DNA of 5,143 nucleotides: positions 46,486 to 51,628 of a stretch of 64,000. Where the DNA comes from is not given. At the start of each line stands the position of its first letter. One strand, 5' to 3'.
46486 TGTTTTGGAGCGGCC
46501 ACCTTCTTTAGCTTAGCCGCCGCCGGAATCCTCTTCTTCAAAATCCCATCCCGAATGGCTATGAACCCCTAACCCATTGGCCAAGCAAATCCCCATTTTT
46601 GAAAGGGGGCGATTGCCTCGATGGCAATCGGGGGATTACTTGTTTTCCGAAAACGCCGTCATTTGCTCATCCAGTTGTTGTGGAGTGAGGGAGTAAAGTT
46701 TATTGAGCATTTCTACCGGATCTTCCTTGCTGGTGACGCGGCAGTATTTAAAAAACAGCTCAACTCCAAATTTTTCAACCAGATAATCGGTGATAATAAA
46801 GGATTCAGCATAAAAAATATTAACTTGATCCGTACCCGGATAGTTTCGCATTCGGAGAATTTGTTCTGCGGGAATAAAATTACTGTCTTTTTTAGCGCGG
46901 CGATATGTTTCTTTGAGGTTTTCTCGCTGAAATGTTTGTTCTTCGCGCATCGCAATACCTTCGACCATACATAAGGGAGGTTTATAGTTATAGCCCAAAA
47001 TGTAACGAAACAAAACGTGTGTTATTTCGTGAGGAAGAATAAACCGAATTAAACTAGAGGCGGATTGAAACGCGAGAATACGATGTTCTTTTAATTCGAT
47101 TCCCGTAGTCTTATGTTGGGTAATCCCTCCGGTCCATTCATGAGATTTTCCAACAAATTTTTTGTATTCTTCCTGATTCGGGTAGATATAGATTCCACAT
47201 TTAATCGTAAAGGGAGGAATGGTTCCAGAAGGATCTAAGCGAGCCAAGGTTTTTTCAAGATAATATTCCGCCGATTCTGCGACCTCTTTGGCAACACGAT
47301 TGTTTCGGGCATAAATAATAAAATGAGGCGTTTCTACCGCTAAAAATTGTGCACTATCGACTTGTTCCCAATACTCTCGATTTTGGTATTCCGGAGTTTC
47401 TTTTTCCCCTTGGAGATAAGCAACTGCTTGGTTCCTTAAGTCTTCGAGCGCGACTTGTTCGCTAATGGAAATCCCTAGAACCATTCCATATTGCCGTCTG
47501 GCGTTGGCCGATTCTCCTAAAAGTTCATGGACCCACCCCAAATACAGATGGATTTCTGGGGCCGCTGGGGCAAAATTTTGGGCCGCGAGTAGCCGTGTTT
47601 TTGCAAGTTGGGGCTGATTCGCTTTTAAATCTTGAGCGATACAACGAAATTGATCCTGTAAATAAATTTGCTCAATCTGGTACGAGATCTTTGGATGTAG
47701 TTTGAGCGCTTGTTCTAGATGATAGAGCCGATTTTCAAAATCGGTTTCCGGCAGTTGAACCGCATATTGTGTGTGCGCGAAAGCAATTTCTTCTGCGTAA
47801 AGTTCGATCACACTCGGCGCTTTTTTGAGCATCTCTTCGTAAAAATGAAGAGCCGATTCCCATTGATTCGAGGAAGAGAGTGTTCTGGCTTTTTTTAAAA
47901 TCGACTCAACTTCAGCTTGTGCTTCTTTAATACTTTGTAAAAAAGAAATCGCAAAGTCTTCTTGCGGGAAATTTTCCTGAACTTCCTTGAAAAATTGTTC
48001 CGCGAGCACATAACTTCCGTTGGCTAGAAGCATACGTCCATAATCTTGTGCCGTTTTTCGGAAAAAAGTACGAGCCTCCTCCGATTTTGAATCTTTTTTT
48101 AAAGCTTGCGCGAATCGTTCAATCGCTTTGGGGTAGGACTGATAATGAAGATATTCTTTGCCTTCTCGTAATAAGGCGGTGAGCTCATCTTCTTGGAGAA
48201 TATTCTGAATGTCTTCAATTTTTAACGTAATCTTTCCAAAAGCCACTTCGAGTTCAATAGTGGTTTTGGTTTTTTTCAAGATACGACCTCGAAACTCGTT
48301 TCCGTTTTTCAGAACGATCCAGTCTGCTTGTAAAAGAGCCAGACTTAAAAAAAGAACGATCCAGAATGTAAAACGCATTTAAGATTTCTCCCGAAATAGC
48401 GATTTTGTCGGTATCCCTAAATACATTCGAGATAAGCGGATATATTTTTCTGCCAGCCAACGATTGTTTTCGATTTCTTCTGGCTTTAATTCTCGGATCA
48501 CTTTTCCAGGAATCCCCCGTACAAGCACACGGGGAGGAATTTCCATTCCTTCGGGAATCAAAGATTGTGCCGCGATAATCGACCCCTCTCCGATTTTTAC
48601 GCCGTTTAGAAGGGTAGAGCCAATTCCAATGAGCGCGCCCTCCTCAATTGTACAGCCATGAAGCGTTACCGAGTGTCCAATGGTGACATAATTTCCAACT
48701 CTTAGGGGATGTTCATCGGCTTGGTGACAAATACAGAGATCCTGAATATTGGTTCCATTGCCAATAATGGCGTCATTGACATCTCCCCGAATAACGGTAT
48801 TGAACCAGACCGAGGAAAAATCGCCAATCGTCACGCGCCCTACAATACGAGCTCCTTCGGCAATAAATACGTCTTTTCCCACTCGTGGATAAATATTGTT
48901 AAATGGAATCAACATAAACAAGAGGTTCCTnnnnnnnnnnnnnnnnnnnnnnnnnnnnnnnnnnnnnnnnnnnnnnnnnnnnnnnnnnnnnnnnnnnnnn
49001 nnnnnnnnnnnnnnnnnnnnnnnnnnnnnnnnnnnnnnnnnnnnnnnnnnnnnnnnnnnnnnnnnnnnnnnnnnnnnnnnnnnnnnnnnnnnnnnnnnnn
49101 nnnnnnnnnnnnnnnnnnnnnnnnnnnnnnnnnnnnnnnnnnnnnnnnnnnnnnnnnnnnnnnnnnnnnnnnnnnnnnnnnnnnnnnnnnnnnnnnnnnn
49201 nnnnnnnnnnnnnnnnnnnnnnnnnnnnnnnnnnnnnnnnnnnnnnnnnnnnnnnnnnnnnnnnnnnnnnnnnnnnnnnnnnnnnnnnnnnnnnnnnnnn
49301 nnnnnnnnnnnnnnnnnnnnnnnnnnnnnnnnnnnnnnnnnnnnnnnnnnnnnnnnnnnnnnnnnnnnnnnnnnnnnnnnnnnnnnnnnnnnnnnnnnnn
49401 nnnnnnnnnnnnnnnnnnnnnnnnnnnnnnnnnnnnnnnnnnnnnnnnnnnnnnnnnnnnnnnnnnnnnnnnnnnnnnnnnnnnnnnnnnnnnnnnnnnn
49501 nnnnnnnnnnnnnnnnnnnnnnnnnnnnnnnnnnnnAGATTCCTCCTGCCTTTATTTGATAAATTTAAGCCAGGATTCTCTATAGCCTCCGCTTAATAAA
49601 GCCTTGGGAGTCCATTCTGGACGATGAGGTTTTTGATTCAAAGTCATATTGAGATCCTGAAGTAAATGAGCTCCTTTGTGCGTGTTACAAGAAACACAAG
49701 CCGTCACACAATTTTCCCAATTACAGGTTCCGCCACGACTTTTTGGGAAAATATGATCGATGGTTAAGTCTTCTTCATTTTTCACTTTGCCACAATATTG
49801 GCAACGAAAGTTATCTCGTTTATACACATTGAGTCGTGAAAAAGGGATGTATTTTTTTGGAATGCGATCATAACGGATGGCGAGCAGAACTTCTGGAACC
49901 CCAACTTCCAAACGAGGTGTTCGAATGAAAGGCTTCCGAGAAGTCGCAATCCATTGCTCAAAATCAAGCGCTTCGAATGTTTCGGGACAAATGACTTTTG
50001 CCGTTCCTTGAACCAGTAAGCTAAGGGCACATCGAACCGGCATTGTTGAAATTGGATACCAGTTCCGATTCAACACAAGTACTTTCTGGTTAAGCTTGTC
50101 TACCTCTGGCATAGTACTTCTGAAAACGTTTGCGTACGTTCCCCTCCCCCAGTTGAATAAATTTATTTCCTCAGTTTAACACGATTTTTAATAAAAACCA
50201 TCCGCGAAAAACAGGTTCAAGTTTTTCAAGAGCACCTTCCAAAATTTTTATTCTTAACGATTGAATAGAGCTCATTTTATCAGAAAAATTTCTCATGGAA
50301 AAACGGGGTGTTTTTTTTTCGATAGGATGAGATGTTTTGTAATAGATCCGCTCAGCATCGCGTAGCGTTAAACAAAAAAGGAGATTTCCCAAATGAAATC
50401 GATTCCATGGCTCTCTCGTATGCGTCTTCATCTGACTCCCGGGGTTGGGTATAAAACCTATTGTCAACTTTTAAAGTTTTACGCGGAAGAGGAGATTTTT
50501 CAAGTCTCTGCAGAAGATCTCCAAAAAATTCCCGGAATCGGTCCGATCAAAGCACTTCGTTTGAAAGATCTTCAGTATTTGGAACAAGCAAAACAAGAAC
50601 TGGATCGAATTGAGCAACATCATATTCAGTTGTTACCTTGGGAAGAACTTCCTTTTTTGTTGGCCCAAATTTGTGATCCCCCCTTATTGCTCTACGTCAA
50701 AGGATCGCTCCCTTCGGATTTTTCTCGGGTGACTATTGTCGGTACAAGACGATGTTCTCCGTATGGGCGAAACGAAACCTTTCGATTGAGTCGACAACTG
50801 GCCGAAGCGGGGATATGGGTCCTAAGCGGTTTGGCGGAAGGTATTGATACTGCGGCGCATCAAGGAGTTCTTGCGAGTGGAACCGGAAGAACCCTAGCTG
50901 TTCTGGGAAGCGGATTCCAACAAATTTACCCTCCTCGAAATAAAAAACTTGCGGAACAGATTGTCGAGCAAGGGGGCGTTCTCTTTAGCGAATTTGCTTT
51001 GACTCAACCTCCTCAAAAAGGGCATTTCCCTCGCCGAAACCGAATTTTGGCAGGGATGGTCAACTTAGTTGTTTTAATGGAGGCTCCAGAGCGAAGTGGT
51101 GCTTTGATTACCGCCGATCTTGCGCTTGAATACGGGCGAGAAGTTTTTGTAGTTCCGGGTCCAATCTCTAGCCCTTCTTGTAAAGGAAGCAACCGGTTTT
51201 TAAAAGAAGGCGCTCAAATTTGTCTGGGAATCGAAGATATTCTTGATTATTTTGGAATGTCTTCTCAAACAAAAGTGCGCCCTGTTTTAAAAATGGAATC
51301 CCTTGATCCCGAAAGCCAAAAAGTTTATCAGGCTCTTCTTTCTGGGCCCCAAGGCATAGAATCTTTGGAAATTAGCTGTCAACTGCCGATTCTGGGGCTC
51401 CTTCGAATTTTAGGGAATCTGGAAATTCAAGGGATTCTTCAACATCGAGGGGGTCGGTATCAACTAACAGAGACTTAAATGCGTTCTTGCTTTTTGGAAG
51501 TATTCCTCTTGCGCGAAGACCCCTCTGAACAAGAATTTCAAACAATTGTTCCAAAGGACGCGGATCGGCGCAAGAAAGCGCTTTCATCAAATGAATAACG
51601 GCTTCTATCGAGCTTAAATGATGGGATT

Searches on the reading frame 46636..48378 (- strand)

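Call 23: search_protein_families(library=pfam, proteins=[window:46636-48378:-], max_evalue=0.0001)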
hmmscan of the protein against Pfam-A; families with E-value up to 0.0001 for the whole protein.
window:46636-48378:- (580 aa): 5 families
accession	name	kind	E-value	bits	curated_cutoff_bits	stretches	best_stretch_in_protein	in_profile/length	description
PF13428.12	TPR_14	-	1e-09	38.6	23.5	0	160-195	4-39/44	Tetratricopeptide repeat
PF13432.12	TPR_16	-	1.2e-08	35.6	32.7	0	72-140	3-64/65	Tetratricopeptide repeat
PF07719.23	TPR_2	-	4.2e-08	33.2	27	0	68-97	3-32/34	Tetratricopeptide repeat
PF14559.12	TPR_19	-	7.8e-06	26.6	25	0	81-140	6-59/68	Tetratricopeptide repeat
PF00515.34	TPR_1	-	2.8e-05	24.2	27.8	0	164-189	8-33/34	Tetratricopeptide repeat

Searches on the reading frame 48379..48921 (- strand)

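Call 23: search_protein_families(library=pfam, proteins=[window:48379-48921:-], max_evalue=0.0001)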
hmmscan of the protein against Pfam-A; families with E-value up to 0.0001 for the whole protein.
window:48379-48921:- (180 aa): 2 families
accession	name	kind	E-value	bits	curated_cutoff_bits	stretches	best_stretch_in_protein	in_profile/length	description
PF00132.30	Hexapep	-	1.3e-18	66.2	27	2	89-122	1-34/36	Bacterial transferase hexapeptide (six repeats)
PF25084.1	LbH_EIF2B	-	3.3e-10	40.4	54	2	9-112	3-101/105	EIF2B subunit epsilon LbH domain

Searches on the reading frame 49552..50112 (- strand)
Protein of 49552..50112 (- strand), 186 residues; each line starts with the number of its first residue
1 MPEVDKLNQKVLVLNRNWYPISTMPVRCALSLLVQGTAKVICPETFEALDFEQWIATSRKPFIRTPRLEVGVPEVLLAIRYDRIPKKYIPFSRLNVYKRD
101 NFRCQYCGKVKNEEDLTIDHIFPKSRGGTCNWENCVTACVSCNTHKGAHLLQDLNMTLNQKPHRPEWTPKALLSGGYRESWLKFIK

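Call 23: search_protein_families(library=pfam, proteins=[window:49552-50112:-], max_evalue=0.0001)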
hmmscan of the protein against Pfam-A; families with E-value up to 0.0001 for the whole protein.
window:49552-50112:- (186 aa): 2 families
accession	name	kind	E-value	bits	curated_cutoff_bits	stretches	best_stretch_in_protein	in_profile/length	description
PF14279.12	HNH_5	-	2.3e-16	59.9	27.5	1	104-158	1-55/56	HNH endonuclease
PF01844.29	HNH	-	2.5e-13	50.4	21.4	1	104-148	1-46/47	HNH endonuclease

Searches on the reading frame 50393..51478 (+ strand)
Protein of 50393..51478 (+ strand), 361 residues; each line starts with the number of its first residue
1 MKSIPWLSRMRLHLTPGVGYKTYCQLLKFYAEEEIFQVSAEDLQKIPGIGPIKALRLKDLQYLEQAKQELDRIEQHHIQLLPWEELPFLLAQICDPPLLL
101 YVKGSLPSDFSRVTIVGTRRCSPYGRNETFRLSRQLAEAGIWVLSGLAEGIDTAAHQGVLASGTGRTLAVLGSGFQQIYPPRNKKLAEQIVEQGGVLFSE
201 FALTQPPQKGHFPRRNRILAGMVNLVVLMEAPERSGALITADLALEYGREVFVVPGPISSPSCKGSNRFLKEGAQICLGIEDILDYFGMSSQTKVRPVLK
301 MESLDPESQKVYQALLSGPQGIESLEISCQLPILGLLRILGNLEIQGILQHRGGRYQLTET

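Call 46: search_protein_families(library=pfam, proteins=[window:50393-51478:+], max_evalue=0.00001)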
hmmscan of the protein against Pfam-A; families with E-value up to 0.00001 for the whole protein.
window:50393-51478:+ (361 aa): 1 family
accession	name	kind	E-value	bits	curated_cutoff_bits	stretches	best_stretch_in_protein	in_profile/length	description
PF02481.21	DNA_processg_A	-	3.3e-65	219.7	29.6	1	81-277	12-210/212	DNA recombination-mediator protein A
